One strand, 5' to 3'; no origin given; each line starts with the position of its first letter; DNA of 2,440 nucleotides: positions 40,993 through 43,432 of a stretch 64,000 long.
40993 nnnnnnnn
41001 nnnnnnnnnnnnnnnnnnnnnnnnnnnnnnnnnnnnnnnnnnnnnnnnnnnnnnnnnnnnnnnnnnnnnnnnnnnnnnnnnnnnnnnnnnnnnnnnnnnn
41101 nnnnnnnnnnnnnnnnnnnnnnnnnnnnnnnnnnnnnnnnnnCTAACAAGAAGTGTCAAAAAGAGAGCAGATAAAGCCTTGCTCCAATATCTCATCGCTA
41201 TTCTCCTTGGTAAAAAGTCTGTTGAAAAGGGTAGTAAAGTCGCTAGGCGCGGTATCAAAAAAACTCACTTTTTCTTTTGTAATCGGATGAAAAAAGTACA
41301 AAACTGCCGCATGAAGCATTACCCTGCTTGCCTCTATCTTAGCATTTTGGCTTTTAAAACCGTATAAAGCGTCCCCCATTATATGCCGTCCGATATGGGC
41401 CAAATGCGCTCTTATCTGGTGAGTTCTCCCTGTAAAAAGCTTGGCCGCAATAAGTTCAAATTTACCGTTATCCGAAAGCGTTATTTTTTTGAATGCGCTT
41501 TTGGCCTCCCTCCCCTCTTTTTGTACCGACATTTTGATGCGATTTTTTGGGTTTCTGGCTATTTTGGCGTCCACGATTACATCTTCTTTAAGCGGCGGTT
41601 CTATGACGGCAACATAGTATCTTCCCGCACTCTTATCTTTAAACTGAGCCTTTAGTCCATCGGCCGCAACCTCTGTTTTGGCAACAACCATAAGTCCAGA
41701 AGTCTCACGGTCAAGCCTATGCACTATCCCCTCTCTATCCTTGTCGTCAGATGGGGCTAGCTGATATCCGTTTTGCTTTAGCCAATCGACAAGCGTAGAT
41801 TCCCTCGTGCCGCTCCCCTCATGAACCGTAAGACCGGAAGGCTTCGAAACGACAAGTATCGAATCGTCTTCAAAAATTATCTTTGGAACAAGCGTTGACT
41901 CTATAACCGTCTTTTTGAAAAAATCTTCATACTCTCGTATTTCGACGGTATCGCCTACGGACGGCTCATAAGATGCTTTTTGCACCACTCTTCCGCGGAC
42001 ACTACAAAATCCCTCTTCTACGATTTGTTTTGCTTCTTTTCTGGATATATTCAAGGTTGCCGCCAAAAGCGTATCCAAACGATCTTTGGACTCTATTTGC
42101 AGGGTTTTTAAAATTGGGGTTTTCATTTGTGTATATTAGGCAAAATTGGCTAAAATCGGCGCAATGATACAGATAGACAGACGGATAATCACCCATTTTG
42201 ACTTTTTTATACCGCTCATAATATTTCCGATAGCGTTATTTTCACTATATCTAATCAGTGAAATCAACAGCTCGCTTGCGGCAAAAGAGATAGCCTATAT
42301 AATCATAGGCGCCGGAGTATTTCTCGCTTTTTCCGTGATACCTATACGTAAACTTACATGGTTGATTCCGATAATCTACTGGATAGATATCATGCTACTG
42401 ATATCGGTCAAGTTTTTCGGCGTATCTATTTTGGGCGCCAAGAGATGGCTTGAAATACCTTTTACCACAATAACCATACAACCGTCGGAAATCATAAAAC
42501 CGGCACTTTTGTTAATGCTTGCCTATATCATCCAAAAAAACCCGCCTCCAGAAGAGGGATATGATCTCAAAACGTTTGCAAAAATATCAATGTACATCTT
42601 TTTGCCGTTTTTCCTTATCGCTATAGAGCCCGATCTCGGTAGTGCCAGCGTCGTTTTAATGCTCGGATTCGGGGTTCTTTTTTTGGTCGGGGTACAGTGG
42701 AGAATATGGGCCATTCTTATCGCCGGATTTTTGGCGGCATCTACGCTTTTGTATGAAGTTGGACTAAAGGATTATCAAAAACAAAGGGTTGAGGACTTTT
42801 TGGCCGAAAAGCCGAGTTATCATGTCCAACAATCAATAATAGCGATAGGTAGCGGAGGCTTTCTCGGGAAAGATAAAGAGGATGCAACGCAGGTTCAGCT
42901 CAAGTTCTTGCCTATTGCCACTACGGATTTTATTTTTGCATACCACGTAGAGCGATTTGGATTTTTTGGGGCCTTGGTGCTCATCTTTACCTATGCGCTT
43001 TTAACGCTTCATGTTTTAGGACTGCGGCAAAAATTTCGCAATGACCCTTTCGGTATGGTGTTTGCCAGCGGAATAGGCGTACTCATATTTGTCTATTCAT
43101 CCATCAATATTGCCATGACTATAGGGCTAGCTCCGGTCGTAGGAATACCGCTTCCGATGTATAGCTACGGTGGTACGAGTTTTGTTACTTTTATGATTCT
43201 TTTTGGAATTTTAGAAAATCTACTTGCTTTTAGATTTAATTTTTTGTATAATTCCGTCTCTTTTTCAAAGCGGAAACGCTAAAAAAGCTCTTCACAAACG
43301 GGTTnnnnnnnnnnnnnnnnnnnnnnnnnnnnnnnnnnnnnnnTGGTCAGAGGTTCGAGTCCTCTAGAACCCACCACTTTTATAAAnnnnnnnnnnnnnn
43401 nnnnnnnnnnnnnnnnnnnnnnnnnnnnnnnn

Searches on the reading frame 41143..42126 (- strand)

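Call 94: search_protein_families(library=pfam, proteins=[window:41143-42126:-], max_evalue=0.001)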
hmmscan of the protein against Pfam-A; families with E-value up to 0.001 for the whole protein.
window:41143-42126:- (327 aa): 2 families
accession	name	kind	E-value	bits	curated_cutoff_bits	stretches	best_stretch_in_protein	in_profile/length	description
PF00849.27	PseudoU_synth_2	-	2.1e-31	109.6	26.8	1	90-244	2-152/152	RNA pseudouridylate synthase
PF01479.30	S4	-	4.4e-07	30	22.8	1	16-61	2-48/48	S4 domain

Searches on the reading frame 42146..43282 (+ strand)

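Call 94: search_protein_families(library=pfam, proteins=[window:42146-43282:+], max_evalue=0.001)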
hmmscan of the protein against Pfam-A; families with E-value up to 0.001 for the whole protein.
window:42146-43282:+ (378 aa): 1 family
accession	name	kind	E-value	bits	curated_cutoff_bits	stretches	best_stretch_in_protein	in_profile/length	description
PF01098.24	FTSW_RODA_SPOVE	-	7.8e-88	295.3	26.4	1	24-361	17-352/356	Cell cycle protein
